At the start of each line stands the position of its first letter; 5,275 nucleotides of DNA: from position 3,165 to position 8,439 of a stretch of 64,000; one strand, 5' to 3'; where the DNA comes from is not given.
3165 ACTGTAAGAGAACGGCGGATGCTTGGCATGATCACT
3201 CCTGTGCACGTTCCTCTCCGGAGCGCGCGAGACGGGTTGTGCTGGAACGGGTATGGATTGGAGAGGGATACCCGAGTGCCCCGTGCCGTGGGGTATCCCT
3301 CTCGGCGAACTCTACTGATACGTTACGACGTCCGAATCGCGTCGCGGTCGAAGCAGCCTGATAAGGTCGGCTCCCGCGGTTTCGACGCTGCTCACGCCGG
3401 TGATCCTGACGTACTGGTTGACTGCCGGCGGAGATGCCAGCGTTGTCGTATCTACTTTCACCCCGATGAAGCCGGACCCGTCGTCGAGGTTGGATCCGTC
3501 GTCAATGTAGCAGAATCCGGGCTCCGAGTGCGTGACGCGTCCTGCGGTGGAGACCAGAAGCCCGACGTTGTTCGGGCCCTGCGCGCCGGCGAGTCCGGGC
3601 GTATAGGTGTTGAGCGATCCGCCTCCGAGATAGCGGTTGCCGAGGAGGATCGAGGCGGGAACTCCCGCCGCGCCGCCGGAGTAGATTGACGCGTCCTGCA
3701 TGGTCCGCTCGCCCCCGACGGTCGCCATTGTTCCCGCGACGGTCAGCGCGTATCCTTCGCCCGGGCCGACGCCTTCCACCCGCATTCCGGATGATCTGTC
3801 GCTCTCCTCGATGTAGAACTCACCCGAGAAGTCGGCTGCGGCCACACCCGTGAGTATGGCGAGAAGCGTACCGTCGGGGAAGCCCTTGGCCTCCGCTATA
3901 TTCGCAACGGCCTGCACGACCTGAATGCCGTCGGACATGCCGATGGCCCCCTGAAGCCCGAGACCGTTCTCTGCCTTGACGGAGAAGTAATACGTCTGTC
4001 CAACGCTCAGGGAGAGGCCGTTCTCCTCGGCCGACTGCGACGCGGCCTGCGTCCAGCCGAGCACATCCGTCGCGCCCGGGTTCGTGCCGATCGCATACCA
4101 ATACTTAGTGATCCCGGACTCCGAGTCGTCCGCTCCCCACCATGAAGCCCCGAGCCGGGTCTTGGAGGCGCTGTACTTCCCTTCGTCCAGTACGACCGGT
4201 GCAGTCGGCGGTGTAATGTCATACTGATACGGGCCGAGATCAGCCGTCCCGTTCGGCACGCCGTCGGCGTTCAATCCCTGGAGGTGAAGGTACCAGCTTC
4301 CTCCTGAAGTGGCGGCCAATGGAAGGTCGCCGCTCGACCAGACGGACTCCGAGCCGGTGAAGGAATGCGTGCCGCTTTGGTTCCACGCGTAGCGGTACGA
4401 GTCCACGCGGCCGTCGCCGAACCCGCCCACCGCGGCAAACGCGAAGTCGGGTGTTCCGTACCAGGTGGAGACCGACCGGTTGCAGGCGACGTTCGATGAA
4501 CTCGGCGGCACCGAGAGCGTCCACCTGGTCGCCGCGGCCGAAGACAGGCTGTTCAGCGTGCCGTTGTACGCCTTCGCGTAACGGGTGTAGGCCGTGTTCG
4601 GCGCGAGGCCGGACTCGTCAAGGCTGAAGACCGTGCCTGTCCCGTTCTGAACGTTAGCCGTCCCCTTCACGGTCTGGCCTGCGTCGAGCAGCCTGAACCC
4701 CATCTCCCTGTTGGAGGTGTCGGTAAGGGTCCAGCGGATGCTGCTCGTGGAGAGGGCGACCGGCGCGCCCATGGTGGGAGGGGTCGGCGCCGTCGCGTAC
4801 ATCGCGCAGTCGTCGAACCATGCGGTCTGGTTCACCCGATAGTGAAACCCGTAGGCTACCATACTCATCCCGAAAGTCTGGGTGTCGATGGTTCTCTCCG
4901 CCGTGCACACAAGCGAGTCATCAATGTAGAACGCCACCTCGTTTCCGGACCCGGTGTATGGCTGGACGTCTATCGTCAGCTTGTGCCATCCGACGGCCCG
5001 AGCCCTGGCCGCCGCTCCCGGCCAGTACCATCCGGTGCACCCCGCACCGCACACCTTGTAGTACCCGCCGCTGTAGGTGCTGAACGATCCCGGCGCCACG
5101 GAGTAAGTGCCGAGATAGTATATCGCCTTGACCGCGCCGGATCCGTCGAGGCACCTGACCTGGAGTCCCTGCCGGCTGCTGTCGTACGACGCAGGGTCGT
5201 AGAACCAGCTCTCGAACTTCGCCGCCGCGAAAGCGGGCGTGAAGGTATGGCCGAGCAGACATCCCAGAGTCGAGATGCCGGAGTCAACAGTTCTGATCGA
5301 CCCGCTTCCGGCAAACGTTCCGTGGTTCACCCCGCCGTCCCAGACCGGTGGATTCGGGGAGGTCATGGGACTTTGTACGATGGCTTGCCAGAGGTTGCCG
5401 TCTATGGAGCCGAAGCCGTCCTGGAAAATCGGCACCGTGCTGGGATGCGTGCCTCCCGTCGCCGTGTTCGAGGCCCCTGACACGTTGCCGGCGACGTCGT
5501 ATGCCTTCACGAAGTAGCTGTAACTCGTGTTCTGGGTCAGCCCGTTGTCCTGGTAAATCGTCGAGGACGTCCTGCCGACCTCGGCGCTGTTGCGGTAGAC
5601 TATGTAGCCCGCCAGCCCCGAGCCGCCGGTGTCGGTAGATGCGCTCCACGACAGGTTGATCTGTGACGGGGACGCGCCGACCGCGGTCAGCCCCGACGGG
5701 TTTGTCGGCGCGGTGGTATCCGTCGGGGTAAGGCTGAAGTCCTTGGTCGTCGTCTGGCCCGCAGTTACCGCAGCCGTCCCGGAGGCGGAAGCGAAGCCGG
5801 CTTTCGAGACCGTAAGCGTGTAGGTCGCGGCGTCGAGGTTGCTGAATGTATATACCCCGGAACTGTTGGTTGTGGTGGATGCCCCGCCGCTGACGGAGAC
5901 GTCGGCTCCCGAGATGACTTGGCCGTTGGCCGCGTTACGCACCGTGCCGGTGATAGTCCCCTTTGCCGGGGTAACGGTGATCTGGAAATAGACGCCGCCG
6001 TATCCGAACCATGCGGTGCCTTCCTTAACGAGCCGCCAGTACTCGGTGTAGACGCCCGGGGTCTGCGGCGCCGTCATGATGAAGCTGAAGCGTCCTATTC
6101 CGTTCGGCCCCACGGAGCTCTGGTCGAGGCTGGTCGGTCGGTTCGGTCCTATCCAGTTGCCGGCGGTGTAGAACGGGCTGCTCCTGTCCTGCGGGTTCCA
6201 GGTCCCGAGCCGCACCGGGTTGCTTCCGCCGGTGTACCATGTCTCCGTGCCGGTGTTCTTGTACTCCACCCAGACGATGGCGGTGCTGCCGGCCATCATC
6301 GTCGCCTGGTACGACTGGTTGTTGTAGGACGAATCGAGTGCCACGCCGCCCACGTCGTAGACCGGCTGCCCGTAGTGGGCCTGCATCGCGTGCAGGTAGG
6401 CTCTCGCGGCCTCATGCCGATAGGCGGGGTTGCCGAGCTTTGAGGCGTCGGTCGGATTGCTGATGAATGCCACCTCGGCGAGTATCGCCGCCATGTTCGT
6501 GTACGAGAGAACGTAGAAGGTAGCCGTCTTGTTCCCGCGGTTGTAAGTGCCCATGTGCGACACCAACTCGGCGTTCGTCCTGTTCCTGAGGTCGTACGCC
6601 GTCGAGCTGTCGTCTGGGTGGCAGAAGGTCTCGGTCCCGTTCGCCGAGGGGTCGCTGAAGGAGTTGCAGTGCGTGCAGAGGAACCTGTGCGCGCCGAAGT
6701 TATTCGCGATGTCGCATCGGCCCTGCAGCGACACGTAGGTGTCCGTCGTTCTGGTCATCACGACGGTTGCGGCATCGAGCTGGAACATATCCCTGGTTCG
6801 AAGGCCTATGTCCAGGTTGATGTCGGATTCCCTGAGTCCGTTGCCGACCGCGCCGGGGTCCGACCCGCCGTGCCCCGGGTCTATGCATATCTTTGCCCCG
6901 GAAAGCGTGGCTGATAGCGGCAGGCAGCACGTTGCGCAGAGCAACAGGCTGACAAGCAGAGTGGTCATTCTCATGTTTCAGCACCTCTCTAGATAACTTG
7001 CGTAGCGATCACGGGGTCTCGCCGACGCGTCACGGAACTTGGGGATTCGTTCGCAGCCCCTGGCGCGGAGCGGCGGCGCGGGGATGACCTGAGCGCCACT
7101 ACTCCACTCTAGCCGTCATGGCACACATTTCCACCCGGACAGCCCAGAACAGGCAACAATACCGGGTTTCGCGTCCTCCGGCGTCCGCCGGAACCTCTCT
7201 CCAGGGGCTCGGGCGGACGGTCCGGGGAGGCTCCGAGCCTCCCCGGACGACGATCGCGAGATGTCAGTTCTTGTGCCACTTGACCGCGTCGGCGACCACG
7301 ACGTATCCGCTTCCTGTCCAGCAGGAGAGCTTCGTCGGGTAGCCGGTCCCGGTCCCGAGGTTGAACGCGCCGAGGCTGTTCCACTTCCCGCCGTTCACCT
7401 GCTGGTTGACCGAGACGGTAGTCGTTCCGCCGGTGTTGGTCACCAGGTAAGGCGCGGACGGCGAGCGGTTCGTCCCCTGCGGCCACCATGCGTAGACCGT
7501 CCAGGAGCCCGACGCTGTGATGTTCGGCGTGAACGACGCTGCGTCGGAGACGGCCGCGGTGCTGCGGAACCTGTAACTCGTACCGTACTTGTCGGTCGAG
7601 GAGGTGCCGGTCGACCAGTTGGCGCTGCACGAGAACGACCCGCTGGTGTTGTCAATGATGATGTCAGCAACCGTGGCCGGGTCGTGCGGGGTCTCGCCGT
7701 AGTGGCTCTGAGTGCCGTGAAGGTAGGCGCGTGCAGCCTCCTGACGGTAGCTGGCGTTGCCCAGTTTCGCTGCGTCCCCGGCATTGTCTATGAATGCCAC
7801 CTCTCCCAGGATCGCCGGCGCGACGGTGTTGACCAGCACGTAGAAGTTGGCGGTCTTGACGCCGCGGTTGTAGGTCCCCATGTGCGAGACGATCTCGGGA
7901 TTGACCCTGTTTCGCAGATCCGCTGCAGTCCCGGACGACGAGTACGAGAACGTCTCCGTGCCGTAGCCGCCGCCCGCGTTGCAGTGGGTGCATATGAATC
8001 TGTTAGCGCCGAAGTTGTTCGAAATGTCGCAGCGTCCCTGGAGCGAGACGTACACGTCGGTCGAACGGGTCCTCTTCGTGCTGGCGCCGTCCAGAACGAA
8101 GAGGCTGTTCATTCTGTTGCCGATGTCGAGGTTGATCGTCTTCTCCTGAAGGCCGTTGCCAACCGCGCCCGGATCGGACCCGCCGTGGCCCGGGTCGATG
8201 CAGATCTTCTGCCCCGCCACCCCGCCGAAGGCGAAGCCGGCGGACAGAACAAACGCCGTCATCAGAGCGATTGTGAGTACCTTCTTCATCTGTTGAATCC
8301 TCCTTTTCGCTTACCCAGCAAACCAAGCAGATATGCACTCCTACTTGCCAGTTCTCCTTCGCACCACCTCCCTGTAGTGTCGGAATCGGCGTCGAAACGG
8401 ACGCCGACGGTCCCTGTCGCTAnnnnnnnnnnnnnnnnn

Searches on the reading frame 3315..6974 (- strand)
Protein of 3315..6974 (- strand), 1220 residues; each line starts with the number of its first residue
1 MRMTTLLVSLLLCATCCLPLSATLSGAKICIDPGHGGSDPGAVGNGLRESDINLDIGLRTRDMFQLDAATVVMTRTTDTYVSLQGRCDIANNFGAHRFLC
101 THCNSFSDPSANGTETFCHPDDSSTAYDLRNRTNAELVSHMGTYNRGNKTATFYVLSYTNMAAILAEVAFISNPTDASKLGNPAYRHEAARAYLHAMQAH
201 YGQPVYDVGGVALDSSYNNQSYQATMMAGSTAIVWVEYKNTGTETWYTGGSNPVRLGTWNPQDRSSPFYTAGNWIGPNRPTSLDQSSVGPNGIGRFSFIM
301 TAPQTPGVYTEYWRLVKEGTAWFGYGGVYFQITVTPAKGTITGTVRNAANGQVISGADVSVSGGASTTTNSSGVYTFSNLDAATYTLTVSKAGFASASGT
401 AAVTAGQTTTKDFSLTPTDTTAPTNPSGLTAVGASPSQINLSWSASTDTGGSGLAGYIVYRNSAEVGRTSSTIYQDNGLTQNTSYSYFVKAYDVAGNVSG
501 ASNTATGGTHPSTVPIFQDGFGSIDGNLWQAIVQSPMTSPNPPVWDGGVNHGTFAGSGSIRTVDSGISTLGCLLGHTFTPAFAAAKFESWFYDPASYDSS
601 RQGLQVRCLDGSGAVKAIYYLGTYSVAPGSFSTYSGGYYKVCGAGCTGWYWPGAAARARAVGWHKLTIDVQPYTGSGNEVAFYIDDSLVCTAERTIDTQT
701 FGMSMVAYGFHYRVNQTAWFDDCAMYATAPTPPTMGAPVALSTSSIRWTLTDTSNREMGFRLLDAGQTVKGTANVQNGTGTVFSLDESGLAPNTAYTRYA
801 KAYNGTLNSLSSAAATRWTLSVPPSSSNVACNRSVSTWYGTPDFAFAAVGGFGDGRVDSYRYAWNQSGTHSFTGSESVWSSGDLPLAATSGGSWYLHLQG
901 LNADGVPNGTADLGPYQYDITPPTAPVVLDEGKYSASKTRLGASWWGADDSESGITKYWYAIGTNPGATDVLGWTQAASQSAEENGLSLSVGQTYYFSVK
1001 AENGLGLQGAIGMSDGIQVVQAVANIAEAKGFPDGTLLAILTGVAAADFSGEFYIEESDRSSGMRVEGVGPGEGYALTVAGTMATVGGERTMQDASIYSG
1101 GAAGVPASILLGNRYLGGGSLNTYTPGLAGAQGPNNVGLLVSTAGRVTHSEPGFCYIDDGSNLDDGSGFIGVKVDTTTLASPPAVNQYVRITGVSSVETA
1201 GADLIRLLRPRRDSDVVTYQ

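Call 7: search_protein_families(library=pfam, proteins=[window:3315-6974:-], max_evalue=1)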
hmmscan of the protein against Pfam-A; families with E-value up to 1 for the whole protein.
window:3315-6974:- (1220 aa): 13 families
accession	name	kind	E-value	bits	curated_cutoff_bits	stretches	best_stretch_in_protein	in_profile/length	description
PF01520.23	Amidase_3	-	2.3e-47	161.7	27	1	29-198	1-173/174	N-acetylmuramoyl-L-alanine amidase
PF13620.12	CarboxypepD_reg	-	1.4e-17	64.3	32.3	1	340-416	1-82/82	Carboxypeptidase regulatory-like domain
PF13715.12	CarbopepD_reg_2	-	1.5e-10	41.4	32.2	1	341-418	1-79/88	CarboxypepD_reg-like domain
PF00041.27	fn3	-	7.4e-10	39.3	25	2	425-502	2-78/84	Fibronectin type III domain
PF16158.11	N_BRCA1_IG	-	4.8e-07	30.7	28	1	237-333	19-107/108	Ig-like domain from next to BRCA1 gene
PF08308.17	PEGA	-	0.00052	20.3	20.8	1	376-418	28-70/71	PEGA domain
PF17210.9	SdrD_B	-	0.00066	20.3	29.7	1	365-418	40-90/112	SdrD B-like domain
PF14686.12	fn3_3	-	0.002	18.3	24.4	1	367-410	29-74/75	Polysaccharide lyase family 4, domain II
PF11008.14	DUF2846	-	0.0053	17.3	34.3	0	960-1004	42-83/92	Protein of unknown function (DUF2846)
PF17802.7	SpaA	-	0.061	13.9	23.1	1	357-392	19-63/91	Prealbumin-like fold domain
PF09430.16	EMC7_beta-sandw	-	0.1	13.2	26.6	1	351-395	4-51/122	ER membrane protein complex subunit 7, beta-sandwich domain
PF25788.1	Ig_Rha78A_N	-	0.19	12.5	27.4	0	466-506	56-98/105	Rha78A-like, N-terminal immunoglobulin domain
PF24489.1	Ig_J_second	-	0.64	10.5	27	0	983-1007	59-83/105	Tip attachment protein J second Ig-like domain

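Call 8: search_protein_families(library=ncbifam, proteins=[window:3315-6974:-], max_evalue=1)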
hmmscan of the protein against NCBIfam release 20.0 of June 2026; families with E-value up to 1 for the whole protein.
window:3315-6974:- (1220 aa): 6 families
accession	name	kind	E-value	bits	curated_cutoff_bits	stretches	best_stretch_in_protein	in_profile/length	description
TIGR02883.1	spore_cwlD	equivalog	2e-28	99.8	221.55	1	29-197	3-186/189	N-acetylmuramoyl-L-alanine amidase CwlD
NF007652.1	PRK10319.1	equivalog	8.5e-23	81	400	2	29-132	60-168/291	N-acetylmuramoyl-L-alanine amidase AmiA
NF041611.1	exoglucan_CbhB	equivalog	1.6e-21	76.1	1950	1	333-513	716-890/997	exoglucanase CbhB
NF038267.1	amidase_AmiC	exception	3.8e-19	68.6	700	2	29-125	189-287/407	N-acetylmuramoyl-L-alanine amidase AmiC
NF007751.0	PRK10431.1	equivalog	1.8e-14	53.2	532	2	29-115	194-282/445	N-acetylmuramoyl-L-alanine amidase AmiB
NF052345.1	S_layer_anammox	exception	5.3e-13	47.3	1400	1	333-459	1307-1432/1596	Kustd1514 family S-layer glycoprotein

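Call 24: find_encoding_contigs(protein=window:3315-6974:-, flank=10000, max_places=4)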
Protein window:3315-6974:- (1220 aa): 6 contigs read that carry it; 4 places shown.
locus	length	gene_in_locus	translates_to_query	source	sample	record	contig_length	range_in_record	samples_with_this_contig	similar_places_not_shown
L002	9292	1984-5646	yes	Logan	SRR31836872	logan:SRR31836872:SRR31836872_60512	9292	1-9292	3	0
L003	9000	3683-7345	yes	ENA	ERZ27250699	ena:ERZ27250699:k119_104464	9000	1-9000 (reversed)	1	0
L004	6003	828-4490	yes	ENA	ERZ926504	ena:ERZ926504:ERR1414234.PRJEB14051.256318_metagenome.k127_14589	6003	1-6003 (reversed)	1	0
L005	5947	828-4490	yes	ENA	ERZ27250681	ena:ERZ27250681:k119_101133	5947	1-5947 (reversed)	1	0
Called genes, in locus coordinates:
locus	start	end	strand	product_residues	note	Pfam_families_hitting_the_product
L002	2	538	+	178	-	?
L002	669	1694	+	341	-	PF01520:Amidase_3, PF25275:Golvesin_C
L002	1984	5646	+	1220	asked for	PF01520:Amidase_3, PF16158:N_BRCA1_IG (weak), PF13620:CarboxypepD_reg, PF13715:CarbopepD_reg_2, PF00041:fn3 (weak)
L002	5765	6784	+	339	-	PF19777:DUF6263 (faint)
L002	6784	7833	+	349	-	PF00930:DPPIV_N (faint), PF26550:Tricorn_2nd (weak), PF26549:Tricorn_N, PF07676:PD40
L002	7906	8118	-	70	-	PF04070:DUF378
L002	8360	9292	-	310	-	?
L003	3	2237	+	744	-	?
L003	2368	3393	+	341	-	PF01520:Amidase_3, PF25275:Golvesin_C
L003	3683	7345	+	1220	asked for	PF01520:Amidase_3, PF16158:N_BRCA1_IG (weak), PF13620:CarboxypepD_reg, PF13715:CarbopepD_reg_2, PF00041:fn3 (weak)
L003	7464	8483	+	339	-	PF19777:DUF6263 (faint)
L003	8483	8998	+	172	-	?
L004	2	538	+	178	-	?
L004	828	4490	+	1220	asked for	PF01520:Amidase_3, PF16158:N_BRCA1_IG (weak), PF13620:CarboxypepD_reg, PF13715:CarbopepD_reg_2, PF00041:fn3 (weak)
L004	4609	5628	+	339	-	PF19777:DUF6263 (faint)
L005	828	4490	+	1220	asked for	PF01520:Amidase_3, PF16158:N_BRCA1_IG (weak), PF13620:CarboxypepD_reg, PF13715:CarbopepD_reg_2, PF00041:fn3 (weak)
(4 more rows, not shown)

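Call 46: search_protein_families(library=pfam, proteins=[L002:8360-9289:-], max_evalue=0.1)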
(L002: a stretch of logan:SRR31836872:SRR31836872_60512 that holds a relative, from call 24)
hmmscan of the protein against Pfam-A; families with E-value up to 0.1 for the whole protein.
L002:8360-9289:- (309 aa): 2 families
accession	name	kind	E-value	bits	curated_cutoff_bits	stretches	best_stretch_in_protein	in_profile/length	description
PF04076.19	BOF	-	0.024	15.1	25.8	1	105-137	13-46/103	Bacterial OB fold (BOF) protein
PF25788.1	Ig_Rha78A_N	-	0.034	14.8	27.4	1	23-100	14-92/105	Rha78A-like, N-terminal immunoglobulin domain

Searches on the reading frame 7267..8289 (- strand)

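Call 53: search_protein_families(library=pfam, proteins=[window:7267-8289:-], max_evalue=0.001)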
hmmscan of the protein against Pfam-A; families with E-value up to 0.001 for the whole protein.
window:7267-8289:- (341 aa): 2 families
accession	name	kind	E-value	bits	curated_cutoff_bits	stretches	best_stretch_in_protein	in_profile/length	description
PF01520.23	Amidase_3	-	2.4e-41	142.1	27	1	29-192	1-171/174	N-acetylmuramoyl-L-alanine amidase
PF25275.1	Golvesin_C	-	2.1e-34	118.9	31.6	1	210-338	1-130/132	Golvesin C-terminal domain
